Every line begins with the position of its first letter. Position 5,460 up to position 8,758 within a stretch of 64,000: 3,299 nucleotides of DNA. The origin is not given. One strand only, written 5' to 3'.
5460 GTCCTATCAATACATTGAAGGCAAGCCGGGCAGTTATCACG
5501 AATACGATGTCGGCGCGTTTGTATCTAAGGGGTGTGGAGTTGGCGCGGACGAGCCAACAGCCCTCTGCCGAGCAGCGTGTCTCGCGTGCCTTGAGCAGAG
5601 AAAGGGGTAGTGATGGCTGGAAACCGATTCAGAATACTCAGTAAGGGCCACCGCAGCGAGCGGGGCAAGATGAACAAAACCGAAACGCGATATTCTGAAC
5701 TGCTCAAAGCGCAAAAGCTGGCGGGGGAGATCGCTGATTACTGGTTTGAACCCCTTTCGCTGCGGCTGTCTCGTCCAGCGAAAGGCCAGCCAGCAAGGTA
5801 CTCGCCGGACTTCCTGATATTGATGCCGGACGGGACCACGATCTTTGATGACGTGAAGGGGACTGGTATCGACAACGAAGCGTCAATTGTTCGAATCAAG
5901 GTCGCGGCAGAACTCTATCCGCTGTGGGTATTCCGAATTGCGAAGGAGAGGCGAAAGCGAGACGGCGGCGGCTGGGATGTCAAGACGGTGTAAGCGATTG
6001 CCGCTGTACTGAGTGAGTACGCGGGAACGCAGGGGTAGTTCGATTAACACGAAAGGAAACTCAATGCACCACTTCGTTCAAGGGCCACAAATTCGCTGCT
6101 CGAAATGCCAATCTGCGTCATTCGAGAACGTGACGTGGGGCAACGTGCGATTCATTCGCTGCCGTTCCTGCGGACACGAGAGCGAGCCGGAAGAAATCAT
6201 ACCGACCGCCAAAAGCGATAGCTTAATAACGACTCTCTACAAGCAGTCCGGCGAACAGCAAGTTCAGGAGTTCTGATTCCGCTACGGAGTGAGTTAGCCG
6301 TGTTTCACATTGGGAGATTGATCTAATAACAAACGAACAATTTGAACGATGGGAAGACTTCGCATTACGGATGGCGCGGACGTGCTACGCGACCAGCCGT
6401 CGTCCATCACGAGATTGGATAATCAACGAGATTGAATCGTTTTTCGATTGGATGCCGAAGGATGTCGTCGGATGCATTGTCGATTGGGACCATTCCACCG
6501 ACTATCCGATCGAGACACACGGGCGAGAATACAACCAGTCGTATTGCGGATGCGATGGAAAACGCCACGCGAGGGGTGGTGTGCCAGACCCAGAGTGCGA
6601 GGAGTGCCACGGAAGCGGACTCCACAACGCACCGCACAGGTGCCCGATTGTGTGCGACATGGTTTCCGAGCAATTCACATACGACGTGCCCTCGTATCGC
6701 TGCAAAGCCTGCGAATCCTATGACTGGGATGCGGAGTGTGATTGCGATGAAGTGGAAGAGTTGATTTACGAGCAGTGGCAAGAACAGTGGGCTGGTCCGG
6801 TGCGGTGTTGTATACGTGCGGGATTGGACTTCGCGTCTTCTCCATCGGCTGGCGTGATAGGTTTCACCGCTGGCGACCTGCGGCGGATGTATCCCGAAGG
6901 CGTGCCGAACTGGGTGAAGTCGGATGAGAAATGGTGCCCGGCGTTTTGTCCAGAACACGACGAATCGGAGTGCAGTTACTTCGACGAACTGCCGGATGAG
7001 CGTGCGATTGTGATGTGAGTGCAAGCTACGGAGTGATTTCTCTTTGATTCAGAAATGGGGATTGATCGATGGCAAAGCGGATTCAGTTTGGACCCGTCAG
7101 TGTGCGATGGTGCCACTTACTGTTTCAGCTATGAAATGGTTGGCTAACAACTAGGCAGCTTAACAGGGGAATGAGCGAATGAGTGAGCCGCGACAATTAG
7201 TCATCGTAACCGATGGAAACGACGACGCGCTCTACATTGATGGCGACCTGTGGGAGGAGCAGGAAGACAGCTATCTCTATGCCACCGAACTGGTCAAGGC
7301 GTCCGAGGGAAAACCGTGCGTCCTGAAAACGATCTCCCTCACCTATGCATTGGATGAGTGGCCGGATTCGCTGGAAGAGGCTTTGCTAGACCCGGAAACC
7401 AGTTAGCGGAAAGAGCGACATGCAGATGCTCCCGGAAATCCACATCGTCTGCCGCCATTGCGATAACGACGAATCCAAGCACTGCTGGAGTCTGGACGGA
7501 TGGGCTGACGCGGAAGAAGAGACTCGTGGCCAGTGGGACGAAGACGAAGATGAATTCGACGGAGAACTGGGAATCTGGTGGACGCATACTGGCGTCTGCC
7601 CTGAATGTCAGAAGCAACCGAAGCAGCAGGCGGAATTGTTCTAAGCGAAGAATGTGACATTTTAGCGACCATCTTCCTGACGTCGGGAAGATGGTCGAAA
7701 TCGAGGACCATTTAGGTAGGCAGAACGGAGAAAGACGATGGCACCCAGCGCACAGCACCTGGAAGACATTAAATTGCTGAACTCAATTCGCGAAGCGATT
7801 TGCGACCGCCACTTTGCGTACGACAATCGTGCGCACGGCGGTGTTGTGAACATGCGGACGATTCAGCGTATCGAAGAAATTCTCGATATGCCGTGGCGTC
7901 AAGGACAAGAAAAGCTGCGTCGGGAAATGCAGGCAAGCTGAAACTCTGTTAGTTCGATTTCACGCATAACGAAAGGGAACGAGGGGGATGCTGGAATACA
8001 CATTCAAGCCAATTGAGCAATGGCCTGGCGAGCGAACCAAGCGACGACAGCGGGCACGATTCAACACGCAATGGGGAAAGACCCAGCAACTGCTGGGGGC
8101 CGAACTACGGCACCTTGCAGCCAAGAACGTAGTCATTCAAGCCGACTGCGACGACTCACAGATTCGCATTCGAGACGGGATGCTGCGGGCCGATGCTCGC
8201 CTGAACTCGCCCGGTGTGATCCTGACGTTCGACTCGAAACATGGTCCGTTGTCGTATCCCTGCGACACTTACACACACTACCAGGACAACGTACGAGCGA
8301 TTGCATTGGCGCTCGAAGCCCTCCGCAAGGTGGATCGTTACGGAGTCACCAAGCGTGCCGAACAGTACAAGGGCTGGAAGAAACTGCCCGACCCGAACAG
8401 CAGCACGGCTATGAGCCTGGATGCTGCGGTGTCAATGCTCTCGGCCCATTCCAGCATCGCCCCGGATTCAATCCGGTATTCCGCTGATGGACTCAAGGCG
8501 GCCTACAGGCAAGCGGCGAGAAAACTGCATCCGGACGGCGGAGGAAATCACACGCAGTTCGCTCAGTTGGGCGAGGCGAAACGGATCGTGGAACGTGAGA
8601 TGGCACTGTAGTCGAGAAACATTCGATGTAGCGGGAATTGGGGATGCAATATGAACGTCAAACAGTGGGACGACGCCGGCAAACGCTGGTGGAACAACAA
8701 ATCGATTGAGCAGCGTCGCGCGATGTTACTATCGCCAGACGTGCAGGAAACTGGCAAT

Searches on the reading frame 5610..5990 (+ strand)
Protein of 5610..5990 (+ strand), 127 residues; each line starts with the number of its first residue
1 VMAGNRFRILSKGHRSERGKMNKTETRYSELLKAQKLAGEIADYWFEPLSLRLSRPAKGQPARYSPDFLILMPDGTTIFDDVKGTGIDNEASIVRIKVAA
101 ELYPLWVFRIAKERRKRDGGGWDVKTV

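Call 60: search_protein_families(library=pfam, proteins=[window:5610-5990:+], max_evalue=0.001)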
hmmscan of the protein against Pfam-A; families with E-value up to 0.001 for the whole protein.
window:5610-5990:+ (127 aa): 1 family
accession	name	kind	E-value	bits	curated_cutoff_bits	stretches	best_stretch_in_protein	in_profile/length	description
PF06356.17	DUF1064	-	3.9e-05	24.5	24.7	1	23-89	19-89/117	Protein of unknown function (DUF1064)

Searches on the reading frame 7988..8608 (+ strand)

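Call 61: search_protein_families(library=pfam, proteins=[window:7988-8608:+], max_evalue=0.001)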
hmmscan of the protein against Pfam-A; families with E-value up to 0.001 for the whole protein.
window:7988-8608:+ (207 aa): 1 family
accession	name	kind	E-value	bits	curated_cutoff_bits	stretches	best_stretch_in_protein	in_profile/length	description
PF00226.36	DnaJ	-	0.00016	22.1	27.8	1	165-201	13-53/63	DnaJ domain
